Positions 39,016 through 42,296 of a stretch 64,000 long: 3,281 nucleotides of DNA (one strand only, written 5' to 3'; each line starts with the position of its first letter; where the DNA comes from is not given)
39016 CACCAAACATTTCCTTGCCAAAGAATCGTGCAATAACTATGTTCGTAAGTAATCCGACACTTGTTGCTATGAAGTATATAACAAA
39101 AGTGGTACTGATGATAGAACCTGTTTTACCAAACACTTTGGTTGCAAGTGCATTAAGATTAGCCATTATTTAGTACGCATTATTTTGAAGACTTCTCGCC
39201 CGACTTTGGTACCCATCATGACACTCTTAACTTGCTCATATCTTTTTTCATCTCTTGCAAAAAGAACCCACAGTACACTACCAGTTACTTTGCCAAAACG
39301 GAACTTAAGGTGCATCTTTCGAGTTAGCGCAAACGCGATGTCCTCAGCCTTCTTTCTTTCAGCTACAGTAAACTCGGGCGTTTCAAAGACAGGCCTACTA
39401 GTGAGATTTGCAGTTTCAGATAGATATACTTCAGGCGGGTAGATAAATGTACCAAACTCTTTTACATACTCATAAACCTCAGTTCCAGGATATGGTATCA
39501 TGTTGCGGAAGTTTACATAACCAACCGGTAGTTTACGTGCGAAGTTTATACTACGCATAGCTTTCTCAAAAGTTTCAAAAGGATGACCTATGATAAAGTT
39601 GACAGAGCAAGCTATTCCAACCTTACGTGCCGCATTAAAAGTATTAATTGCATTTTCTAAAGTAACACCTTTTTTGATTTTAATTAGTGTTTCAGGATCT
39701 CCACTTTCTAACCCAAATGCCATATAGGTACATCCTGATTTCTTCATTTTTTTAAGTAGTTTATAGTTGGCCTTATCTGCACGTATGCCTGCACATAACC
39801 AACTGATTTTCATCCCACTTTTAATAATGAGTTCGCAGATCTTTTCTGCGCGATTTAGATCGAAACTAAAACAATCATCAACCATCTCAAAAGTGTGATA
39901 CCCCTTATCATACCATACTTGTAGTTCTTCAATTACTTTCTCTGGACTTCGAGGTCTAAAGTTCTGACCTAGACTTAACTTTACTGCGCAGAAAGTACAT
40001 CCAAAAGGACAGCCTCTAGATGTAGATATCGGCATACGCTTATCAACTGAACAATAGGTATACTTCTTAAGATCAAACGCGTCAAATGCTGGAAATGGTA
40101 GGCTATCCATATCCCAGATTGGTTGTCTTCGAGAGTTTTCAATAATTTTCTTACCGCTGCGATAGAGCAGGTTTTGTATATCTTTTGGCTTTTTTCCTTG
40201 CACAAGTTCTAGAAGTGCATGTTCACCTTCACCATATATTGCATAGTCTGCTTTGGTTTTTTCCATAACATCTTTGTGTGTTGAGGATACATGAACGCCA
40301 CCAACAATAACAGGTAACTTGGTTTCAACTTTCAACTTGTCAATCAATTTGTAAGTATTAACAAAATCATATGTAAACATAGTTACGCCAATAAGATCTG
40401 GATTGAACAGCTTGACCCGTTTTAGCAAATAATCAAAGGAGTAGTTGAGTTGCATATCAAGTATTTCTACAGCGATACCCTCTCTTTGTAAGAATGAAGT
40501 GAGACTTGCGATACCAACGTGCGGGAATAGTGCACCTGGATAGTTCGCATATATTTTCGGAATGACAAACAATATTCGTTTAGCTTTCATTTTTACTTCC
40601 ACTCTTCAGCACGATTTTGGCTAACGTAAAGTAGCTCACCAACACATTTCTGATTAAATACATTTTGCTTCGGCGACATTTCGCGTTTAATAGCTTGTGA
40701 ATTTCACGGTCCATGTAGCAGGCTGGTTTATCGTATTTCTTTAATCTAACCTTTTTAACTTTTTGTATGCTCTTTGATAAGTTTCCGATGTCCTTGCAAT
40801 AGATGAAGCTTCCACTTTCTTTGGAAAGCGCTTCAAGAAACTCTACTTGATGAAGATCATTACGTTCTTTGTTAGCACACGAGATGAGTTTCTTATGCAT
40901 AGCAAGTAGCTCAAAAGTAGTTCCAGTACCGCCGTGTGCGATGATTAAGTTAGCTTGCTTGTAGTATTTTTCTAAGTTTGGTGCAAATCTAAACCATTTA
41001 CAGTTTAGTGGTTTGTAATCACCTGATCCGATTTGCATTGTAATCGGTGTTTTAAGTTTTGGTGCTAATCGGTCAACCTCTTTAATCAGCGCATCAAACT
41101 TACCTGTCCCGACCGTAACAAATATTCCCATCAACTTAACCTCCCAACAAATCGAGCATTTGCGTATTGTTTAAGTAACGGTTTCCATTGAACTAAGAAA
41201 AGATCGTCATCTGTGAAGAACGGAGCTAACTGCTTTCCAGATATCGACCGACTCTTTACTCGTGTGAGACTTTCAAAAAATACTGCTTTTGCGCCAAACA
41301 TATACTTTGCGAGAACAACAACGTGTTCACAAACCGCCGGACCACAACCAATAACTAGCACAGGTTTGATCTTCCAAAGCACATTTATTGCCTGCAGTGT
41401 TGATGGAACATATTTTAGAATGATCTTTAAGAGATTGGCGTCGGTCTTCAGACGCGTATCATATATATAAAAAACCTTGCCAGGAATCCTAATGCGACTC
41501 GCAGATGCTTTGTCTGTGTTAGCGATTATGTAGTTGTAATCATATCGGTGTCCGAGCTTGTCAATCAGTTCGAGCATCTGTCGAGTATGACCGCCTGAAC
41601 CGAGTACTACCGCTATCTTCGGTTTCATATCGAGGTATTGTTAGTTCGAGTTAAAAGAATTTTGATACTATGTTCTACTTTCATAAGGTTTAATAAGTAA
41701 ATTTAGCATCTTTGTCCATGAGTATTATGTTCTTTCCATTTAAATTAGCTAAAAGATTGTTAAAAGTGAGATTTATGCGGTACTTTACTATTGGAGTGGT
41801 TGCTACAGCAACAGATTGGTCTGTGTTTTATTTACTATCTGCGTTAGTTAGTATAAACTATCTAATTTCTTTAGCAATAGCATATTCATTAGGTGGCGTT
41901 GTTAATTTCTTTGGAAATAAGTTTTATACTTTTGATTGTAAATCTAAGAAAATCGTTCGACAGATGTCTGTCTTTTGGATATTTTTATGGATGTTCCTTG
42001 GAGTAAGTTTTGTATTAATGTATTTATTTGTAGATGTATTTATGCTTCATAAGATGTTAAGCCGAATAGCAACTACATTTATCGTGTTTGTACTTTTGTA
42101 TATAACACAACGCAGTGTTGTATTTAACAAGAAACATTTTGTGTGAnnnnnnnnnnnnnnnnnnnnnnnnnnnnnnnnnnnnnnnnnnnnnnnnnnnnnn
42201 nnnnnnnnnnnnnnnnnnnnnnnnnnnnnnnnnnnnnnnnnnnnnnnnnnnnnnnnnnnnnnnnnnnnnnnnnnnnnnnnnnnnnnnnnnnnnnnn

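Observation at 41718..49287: Archaeal module paralleling the mycobacterial decaprenyl-phosphoryl-arabinose (lipid-linked pentofuranose donor) pathway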

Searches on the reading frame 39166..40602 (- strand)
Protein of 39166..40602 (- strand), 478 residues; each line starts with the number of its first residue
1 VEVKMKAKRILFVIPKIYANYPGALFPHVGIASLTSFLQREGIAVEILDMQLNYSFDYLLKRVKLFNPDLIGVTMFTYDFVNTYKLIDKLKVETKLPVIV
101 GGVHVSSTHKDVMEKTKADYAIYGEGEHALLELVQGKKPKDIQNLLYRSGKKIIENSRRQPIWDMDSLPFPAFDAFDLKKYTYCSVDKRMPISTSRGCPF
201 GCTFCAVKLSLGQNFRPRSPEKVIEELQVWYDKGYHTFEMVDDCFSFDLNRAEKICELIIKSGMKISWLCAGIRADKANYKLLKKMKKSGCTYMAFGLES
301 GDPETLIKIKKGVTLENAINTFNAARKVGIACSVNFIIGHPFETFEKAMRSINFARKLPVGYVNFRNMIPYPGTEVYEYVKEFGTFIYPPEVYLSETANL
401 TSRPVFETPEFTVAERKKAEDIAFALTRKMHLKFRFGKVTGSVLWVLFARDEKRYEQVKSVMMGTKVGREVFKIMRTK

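Call 48: search_protein_families(library=pfam, proteins=[window:39166-40602:-], max_evalue=0.001)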
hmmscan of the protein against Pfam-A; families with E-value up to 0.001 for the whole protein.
window:39166-40602:- (478 aa): 2 families
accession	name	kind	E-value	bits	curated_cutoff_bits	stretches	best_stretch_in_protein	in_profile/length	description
PF04055.27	Radical_SAM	-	2.3e-26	93.4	29.5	1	192-354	1-165/166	Radical SAM superfamily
PF02310.24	B12-binding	-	3e-20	72.7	32.1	1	18-133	4-120/121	B12 binding domain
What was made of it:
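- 37937..41628 (-): Context genes downstream on the minus strand: Alg14-like, Alg13-like (GT28 C-terminal), B12-binding radical SAM, and a Wzx-type flippase. This conserved glycan-assembly backbone is where the donor cassette is inserted. Pfam (call 48).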

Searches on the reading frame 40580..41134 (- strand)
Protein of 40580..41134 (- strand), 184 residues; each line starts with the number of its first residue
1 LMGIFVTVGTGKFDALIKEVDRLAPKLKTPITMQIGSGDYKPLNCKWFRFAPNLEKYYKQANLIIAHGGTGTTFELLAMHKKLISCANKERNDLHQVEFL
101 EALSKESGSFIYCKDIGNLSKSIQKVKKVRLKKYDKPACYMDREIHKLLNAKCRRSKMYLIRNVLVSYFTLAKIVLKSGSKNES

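Call 48: search_protein_families(library=pfam, proteins=[window:40580-41134:-], max_evalue=0.001)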
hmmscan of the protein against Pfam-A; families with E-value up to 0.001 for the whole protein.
window:40580-41134:- (184 aa): 1 family
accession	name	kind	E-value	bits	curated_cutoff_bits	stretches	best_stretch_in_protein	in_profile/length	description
PF04101.22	Glyco_tran_28_C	-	1.6e-19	71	22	1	4-139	2-153/166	Glycosyltransferase family 28 C-terminal domain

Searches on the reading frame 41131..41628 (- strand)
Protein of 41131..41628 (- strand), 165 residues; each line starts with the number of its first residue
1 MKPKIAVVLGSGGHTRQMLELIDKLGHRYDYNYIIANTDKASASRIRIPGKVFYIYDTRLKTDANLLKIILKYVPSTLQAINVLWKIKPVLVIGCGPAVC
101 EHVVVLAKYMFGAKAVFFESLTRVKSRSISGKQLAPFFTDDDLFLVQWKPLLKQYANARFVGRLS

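Call 48: search_protein_families(library=pfam, proteins=[window:41131-41628:-], max_evalue=0.001)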
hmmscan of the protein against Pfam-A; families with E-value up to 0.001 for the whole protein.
window:41131-41628:- (165 aa): 1 family
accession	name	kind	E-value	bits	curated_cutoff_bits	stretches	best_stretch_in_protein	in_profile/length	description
PF08660.17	Alg14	-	8.4e-28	97.9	27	1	5-164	1-171/171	Oligosaccharide biosynthesis protein Alg14 like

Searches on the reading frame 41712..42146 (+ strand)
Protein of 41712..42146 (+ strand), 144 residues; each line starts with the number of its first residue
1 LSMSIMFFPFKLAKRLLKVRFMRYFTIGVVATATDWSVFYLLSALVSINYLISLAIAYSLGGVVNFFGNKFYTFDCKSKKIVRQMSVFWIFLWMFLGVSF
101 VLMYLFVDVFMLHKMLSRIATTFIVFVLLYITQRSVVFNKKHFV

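Call 3: search_protein_families(library=pfam, proteins=[window:41712-42146:+], max_evalue=0.01)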
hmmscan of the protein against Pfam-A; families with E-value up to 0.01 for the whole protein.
window:41712-42146:+ (144 aa): 1 family
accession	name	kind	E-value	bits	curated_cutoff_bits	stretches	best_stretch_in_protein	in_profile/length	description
PF04138.20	GtrA_DPMS_TM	-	2.8e-19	69.9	26.1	1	23-138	1-117/117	GtrA/DPMS, transmembrane domain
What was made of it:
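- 41712..42146 (+): GtrA-family small membrane protein (candidate lipid-P-sugar flippase or accessory protein). It is convergent with the FAD gene, with a 23-nt 3' overlap. Pfam GtrA_DPMS_TM 2.8e-19, full length (call 3).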

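Call 4: search_protein_families(library=ncbifam, proteins=[window:41712-42146:+], max_evalue=0.01)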
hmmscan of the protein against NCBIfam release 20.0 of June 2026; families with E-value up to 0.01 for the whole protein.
window:41712-42146:+ (144 aa): 0 families
